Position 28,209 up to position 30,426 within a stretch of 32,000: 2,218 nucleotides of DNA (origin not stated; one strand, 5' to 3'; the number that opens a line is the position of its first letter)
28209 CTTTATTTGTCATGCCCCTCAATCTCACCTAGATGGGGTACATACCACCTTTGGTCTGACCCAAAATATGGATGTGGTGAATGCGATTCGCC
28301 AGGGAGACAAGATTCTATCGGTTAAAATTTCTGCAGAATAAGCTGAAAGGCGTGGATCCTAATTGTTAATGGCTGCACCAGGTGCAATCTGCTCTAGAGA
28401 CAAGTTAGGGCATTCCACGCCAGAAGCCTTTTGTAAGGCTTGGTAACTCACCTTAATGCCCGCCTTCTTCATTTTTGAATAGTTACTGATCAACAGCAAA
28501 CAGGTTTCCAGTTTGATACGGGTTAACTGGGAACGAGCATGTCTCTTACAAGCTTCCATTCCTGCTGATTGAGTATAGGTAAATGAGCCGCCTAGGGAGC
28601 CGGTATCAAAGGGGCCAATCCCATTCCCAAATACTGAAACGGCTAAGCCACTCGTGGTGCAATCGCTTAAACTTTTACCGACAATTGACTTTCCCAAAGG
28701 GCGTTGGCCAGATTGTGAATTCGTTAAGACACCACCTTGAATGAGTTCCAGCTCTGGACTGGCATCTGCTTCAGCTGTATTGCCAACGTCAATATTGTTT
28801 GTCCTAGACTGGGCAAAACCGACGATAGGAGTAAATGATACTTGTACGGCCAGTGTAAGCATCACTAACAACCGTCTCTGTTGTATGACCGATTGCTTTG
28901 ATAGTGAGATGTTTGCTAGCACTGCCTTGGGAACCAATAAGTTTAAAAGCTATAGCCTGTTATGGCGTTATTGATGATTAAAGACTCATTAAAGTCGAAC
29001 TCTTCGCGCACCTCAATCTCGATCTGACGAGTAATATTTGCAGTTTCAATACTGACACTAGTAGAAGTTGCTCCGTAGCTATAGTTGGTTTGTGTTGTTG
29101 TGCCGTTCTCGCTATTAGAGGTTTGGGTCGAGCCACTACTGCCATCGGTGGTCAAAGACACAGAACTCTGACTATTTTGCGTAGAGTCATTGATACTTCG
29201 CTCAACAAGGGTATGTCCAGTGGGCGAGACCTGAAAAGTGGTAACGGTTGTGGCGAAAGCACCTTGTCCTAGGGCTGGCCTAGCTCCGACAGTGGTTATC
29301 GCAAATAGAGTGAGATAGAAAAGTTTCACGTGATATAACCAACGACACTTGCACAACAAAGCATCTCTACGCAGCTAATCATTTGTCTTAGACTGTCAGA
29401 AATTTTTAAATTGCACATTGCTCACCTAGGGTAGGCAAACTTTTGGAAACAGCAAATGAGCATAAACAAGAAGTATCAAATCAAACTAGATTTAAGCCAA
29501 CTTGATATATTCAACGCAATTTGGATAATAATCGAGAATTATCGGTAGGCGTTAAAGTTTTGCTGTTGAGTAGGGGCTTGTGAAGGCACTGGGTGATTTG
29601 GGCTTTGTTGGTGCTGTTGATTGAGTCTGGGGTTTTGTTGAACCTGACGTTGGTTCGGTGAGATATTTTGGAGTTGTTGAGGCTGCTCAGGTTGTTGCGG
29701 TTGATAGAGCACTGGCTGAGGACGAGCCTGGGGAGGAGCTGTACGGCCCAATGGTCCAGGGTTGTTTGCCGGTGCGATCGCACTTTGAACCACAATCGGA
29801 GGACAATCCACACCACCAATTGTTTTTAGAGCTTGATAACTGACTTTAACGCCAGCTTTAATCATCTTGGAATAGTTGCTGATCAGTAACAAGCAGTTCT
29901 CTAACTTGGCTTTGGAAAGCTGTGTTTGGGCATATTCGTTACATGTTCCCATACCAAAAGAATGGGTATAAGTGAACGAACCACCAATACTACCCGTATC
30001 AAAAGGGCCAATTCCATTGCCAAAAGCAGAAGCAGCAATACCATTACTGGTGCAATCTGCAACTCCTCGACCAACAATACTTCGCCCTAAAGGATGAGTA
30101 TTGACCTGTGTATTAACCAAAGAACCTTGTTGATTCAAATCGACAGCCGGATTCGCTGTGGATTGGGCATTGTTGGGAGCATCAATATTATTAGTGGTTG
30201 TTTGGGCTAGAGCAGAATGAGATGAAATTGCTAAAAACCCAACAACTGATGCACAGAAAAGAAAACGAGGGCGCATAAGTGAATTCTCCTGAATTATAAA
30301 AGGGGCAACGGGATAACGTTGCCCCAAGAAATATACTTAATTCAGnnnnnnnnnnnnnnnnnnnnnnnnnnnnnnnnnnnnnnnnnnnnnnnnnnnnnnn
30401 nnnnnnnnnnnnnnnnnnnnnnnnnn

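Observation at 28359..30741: Duplicated two-gene cassette (A1-B1-A2-B2) encoding secreted proteins I cannot place in any family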

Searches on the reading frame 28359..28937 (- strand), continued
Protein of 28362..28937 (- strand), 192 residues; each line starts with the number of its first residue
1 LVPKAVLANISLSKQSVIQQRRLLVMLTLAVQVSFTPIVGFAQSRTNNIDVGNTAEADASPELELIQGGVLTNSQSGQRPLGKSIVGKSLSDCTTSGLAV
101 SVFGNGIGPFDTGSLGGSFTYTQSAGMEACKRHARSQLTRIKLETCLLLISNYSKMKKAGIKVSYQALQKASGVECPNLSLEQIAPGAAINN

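Call 83: search_protein_families(library=pfam, max_evalue=0.01, proteins=[L036:2761-3492:+, L054:890-1510:+, L054:2965-3426:+, L033:5568-7010:+, L033:3041-3868:+, L038:1466-2221:+, L041:4120-4866:+, L040:4523-5206:+, L035:4697-7012:+, L037:1575-1988:+])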
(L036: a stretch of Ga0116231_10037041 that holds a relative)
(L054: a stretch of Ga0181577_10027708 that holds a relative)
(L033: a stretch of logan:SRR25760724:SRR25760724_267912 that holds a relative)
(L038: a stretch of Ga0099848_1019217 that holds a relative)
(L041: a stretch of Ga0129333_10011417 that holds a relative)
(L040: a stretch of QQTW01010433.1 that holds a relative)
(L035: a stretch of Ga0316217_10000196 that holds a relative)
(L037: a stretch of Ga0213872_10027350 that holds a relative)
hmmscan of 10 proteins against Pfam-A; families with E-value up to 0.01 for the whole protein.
L036:2761-3492:+ (244 aa): 2 families
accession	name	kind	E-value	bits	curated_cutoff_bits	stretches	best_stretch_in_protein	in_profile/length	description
PF01464.25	SLT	-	2.1e-17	63.2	21.3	1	69-165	5-109/117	Transglycosylase SLT domain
PF13406.11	SLT_2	-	0.0077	15.9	24.3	0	43-94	53-104/292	Transglycosylase SLT domain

L054:890-1510:+ (207 aa): 1 family
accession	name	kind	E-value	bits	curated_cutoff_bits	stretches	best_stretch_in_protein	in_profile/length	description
PF00959.24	Phage_lysozyme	-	1.5e-19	71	22.3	1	63-199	1-125/125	Phage lysozyme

L054:2965-3426:+ (154 aa): 1 family
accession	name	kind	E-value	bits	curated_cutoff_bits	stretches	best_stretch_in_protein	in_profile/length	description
PF03734.19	YkuD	-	8.7e-24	85.2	23.4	1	28-152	7-146/146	L,D-transpeptidase catalytic domain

L033:5568-7010:+ (481 aa): 0 families

L033:3041-3868:+ (276 aa): 0 families

L038:1466-2221:+ (252 aa): 0 families

L041:4120-4866:+ (249 aa): 0 families

L040:4523-5206:+ (228 aa): 0 families

L035:4697-7012:+ (772 aa): 5 families
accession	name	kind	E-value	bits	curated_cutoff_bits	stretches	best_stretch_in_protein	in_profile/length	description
PF00580.27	UvrD-helicase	-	2.7e-09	37.5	23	1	31-318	3-238/271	UvrD/REP helicase N-terminal domain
PF13245.12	AAA_19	-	5.2e-06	27.1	25.1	1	33-326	1-123/134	AAA domain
PF13401.12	AAA_22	-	0.00025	21.8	27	0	44-92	6-55/130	AAA domain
PF13361.12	UvrD_C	-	0.0016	18.3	25.6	1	352-674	2-317/350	UvrD-like helicase C-terminal domain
PF13086.12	AAA_11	-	0.005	17.1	27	0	29-77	2-56/257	AAA domain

L037:1575-1988:+ (138 aa): 0 families

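Call 84: search_protein_families(library=padloc, max_evalue=0.01, proteins=[window:28362-28937:-, L021:7412-7699:+, L016:7363-7677:+])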
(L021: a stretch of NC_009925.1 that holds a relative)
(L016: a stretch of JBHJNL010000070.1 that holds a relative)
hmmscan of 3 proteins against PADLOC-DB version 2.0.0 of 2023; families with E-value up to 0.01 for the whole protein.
window:28362-28937:- (192 aa): 0 families

L021:7412-7699:+ (96 aa): 0 families

L016:7363-7677:+ (105 aa): 0 families

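Call 85: search_protein_families(library=pfam, max_evalue=1, proteins=[L021:7412-7699:+, L016:7363-7677:+, L013:3688-4086:+, L024:7217-7561:+, L023:7623-7949:+, L024:7564-8286:+, L048:1405-1971:+, L035:7228-7641:+])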
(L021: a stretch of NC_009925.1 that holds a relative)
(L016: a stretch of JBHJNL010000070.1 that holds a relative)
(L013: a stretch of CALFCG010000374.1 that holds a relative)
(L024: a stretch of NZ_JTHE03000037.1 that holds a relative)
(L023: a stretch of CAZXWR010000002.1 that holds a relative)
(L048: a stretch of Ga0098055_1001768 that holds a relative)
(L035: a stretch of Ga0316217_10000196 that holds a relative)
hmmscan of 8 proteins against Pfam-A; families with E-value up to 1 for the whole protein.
L021:7412-7699:+ (96 aa): 0 families

L016:7363-7677:+ (105 aa): 1 family
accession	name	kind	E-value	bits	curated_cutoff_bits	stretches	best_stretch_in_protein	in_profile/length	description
PF09610.15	Myco_arth_vir_N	-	0.39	11.5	22.4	1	5-17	13-25/32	Mycoplasma virulence signal region (Myco_arth_vir_N)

L013:3688-4086:+ (133 aa): 0 families

L024:7217-7561:+ (115 aa): 0 families

L023:7623-7949:+ (109 aa): 0 families

L024:7564-8286:+ (241 aa): 2 families
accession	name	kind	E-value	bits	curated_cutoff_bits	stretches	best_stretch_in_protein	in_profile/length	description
PF18918.5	DUF5669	-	0.039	13.9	25.9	1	89-125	34-70/76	Family of unknown function (DUF5669)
PF09939.14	DUF2171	-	0.15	12.8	25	0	99-118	13-32/64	Uncharacterized protein conserved in bacteria (DUF2171)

L048:1405-1971:+ (189 aa): 1 family
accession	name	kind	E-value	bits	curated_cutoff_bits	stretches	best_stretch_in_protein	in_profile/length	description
PF20622.4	Big_15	-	0.12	12.7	27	1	50-79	14-43/82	Bacterial Ig domain (Big_16)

L035:7228-7641:+ (138 aa): 0 families

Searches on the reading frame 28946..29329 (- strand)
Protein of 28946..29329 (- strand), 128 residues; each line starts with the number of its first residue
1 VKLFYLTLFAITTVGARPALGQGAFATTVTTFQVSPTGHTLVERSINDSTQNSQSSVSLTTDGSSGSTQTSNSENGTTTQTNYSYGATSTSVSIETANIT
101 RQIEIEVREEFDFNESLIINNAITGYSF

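Call 5: search_protein_families(library=pfam, max_evalue=1, proteins=[window:28946-29329:-])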
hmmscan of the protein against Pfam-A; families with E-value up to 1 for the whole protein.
seq(128 aa): 1 family
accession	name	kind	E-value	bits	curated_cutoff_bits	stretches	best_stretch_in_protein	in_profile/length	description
PF25728.1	US29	-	0.44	9.9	27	1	11-108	12-101/324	Cytomegalovirus US29 protein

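Call 6: search_protein_families(library=ncbifam, max_evalue=1, proteins=[window:28946-29329:-])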
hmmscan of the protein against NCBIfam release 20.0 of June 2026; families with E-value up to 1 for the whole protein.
seq(128 aa): 0 families

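Call 77: search_protein_families(library=phrogs, max_evalue=0.01, proteins=[window:28946-29329:-])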
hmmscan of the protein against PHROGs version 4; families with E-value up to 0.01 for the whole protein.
window:28946-29329:- (128 aa): 0 families

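Call 84: search_protein_families(library=padloc, max_evalue=0.01, proteins=[window:28946-29329:-])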
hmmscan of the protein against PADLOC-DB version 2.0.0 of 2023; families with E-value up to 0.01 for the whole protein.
window:28946-29329:- (128 aa): 0 families

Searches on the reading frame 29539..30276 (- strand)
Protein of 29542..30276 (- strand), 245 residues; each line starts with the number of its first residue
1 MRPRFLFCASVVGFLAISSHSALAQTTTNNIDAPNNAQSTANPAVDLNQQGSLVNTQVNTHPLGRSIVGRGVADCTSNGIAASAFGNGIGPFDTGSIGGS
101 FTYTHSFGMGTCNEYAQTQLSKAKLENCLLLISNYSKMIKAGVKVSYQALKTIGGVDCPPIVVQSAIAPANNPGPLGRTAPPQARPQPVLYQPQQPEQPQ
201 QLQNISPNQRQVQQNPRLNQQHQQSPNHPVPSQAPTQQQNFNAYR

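Call 5: search_protein_families(library=pfam, max_evalue=1, proteins=[window:29542-30276:-])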
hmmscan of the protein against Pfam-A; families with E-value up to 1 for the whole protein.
seq(245 aa): 0 families

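Call 6: search_protein_families(library=ncbifam, max_evalue=1, proteins=[window:29542-30276:-])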
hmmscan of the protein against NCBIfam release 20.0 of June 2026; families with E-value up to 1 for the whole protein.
seq(245 aa): 0 families

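Call 26: predict_structure(alignment_id=A1)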
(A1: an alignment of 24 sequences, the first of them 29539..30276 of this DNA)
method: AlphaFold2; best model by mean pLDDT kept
length: 245 residues; sequences in the alignment: 24
mean_pLDDT: 50.4   pTM: 0.32
mean pLDDT of the five models: 50.4, 49.7, 46.9, 46.1, 41.3
residues with pLDDT >= 90: 0; 70-90: 45; 50-70: 42; < 50: 158
segments of 3 or more residues with pLDDT < 50: 20-107, 172-179, 183-198, 200-229, 232-245
pLDDT, mean of each block of 10 residues (from residue 1): 59 58 33 32 39 36 35 41 37 34 46 66 83 86 84 84 59 46 47 44 40 41 45 43 40
secondary structure, 60 per line:
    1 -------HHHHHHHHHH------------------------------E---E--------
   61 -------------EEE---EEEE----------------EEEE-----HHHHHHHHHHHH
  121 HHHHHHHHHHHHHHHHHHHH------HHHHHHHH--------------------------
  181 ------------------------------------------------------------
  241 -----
elements in order: H8-17 E74-76 E80-83 E100-103 H109-140 H147-154

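Call 77: search_protein_families(library=phrogs, max_evalue=0.01, proteins=[window:29542-30276:-])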
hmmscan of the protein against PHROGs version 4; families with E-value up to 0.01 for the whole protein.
window:29542-30276:- (245 aa): 0 families

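Call 84: search_protein_families(library=padloc, max_evalue=0.01, proteins=[window:29542-30276:-])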
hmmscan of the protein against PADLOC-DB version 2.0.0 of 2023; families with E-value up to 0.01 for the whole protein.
window:29542-30276:- (245 aa): 0 families

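Call 95: fold_search(model_id=the predicted structure, library=pdb)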
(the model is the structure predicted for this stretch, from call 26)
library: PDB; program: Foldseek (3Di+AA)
matches with E <= 10: 1; with E <= 0.001: 0
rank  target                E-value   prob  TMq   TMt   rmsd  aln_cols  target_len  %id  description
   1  9hyu_M                5.1e+00  0.08  0.14  0.25   4.0        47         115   15  Cryo-EM structure of the Chromera velia PSI supercomplex at 1.84 Angstrom resolution (released 2026-01-28)

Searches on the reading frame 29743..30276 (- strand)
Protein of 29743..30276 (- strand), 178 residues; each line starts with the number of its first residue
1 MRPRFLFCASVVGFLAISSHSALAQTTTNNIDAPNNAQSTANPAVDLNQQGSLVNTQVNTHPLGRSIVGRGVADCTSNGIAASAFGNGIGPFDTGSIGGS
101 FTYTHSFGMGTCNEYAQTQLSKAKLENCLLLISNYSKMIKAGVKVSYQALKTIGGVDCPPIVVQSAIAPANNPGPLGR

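Call 9: find_homologous_proteins(query=window:29743-30276:-, max_evalue=0.001)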
Query seq(178 aa) (178 aa): 45 proteins with E <= 0.001 among 150 candidates.
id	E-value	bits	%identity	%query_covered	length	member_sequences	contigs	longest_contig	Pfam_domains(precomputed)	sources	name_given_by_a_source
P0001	2.3e-111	387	99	100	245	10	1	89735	-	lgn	-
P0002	1.2e-104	366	93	100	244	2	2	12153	-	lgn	-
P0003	8.8e-98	343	90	100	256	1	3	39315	-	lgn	-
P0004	3.1e-97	341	89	100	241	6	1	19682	-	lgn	-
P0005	7.4e-96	337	88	100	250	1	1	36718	-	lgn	-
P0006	1.1e-95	336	89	100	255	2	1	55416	-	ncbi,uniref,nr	ncbi:hypothetical protein [Acaryochloris sp. IP29b_bin.137]|uniref:hypothetical protein n=1 Tax=Acar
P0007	1.5e-95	336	87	99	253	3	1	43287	-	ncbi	-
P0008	1.9e-95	336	87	100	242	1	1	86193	-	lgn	-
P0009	2.8e-95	335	87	100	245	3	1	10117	-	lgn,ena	-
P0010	8.7e-79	281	76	98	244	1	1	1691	-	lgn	-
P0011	2.3e-71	257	73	93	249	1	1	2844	-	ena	-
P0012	9.7e-71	255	70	95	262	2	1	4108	-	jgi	jgi:hypothetical protein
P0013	2.1e-70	254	74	87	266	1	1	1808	-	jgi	jgi:hypothetical protein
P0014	7.3e-70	252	76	87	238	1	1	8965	-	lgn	-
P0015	2.3e-69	251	73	90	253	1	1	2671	-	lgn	-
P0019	1.6e-67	245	66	97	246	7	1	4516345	-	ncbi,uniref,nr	ncbi:hypothetical protein [Acaryochloris sp. CCMEE 5410]|uniref:hypothetical protein n=1 Tax=Acaryoc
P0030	1.6e-62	228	63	93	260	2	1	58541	-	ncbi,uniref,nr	ncbi:hypothetical protein [Lyngbya confervoides]|uniref:Uncharacterized protein n=1 Tax=Lyngbya conf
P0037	2.5e-50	189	64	74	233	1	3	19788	-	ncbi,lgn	-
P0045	1.7e-46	176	61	74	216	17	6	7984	-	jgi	jgi:hypothetical protein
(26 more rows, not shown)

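Call 17: find_encoding_contigs(protein=P0030, flank=8000, max_places=3)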
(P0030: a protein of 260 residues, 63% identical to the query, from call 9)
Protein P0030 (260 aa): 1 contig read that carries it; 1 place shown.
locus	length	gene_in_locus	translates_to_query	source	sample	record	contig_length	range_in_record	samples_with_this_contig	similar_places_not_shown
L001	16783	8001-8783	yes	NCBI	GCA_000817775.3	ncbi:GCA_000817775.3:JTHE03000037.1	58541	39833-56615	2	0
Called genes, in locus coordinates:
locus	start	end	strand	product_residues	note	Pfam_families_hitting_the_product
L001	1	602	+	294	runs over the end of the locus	PF00701:DHDPS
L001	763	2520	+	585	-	PF00753:Lactamase_B, PF12706:Lactamase_B_2 (weak), PF22505:RNase_J_b_CASP, PF07521:RMMBL, PF17770:RNase_J_C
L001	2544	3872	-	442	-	PF13638:PIN_4, PF02562:PhoH, PF13245:AAA_19 (weak), PF13604:AAA_30, PF13401:AAA_22 (weak)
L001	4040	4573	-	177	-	PF00254:FKBP_C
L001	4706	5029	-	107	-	PF05597:Phasin (weak)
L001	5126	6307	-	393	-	PF01139:RtcB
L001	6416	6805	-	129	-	-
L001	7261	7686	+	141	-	-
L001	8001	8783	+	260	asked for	-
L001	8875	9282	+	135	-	-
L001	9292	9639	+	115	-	-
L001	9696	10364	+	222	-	-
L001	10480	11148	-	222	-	PF01022:HTH_5, PF08279:HTH_11, PF12840:HTH_20 (weak), PF13412:HTH_24, PF08220:HTH_DeoR (weak), PF12802:MarR_2 (weak)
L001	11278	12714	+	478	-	PF19295:SufBD_N, PF01458:SUFBD_core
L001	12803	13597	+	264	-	PF00005:ABC_tran, PF02463:SMC_N (faint), PF13304:AAA_21 (faint)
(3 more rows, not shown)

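Call 18: find_encoding_contigs(protein=P0019, flank=8000, max_places=3)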
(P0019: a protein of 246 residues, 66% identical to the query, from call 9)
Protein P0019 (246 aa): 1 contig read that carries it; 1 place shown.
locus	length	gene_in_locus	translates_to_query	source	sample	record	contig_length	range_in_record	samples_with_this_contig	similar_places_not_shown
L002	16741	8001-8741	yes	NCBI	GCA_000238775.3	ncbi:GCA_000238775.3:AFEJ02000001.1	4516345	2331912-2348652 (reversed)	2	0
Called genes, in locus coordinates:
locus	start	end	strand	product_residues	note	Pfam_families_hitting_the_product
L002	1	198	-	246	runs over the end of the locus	PF00005:ABC_tran, PF13304:AAA_21 (faint)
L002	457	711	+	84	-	PF00886:Ribosomal_S16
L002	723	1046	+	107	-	PF13083:KH_KhpA-B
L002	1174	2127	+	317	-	PF02562:PhoH, PF13245:AAA_19 (weak), PF13604:AAA_30 (weak)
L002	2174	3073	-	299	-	PF01209:Ubie_methyltran, PF13489:Methyltransf_23, PF08241:Methyltransf_11, PF08242:Methyltransf_12, PF13649:Methyltransf_25, PF13847:Methyltransf_31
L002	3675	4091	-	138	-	PF05099:TerB (faint)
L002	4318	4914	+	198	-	PF01351:RNase_HII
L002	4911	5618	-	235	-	PF01746:tRNA_m1G_MT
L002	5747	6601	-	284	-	PF00696:AA_kinase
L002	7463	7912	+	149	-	-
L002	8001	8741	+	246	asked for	-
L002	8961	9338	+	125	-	-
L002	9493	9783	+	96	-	-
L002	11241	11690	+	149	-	-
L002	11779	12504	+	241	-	-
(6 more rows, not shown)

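Call 22: find_encoding_contigs(protein=P0045, flank=8000, max_places=4)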
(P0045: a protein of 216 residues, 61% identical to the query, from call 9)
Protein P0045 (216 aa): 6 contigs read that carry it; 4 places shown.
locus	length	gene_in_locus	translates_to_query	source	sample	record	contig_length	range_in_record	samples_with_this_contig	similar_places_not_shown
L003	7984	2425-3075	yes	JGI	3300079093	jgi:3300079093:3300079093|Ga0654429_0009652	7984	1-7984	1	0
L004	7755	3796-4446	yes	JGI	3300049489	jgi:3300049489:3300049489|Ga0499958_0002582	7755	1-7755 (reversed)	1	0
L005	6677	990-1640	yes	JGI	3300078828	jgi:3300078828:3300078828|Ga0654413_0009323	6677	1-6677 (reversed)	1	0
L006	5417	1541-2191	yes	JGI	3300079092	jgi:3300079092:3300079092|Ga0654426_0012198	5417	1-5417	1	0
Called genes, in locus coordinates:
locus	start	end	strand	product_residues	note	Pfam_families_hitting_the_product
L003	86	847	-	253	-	PF10099:RskA_C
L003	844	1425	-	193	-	PF04542:Sigma70_r2, PF08281:Sigma70_r4_2, PF04545:Sigma70_r4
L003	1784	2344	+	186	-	-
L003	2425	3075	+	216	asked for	-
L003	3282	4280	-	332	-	PF02912:Phe_tRNA-synt_N, PF01409:tRNA-synt_2d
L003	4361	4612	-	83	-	-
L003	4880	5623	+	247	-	PF00106:adh_short, PF08659:KR, PF13561:adh_short_C2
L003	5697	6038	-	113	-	PF03330:DPBB_1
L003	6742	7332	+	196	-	PF04011:LemA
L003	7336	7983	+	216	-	?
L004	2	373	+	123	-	?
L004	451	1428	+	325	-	PF01207:Dus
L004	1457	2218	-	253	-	PF10099:RskA_C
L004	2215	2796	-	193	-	PF04542:Sigma70_r2, PF08281:Sigma70_r4_2, PF04545:Sigma70_r4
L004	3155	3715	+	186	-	-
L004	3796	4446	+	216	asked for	-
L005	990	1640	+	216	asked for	-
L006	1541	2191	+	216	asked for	-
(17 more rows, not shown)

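Call 23: find_encoding_contigs(protein=P0037, flank=8000, max_places=3)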
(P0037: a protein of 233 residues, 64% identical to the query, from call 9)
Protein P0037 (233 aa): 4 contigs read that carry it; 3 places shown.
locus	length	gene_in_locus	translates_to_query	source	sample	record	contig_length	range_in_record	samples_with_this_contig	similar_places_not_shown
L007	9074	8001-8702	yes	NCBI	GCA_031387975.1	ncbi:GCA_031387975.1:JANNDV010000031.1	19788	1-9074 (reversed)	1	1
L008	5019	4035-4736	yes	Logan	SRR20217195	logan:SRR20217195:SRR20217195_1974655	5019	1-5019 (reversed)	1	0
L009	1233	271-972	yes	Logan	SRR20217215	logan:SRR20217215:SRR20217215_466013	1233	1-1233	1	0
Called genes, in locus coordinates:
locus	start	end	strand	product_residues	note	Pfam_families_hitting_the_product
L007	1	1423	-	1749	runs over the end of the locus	PF00069:Pkinase, PF13191:AAA_16, PF13401:AAA_22 (faint), PF25503:TPR_CHK1 (faint), PF01590:GAF, PF13185:GAF_2, PF13492:GAF_3 (weak), PF14516:AAA_35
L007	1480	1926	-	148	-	PF00069:Pkinase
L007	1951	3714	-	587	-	PF00305:Lipoxygenase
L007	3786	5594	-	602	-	PF00305:Lipoxygenase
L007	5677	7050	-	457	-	PF14516:AAA_35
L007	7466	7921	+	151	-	-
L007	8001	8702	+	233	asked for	-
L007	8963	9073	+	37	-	?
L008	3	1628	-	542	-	?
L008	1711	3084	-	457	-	PF14516:AAA_35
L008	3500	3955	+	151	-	-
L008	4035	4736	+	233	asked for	-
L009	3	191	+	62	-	?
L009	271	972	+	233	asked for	-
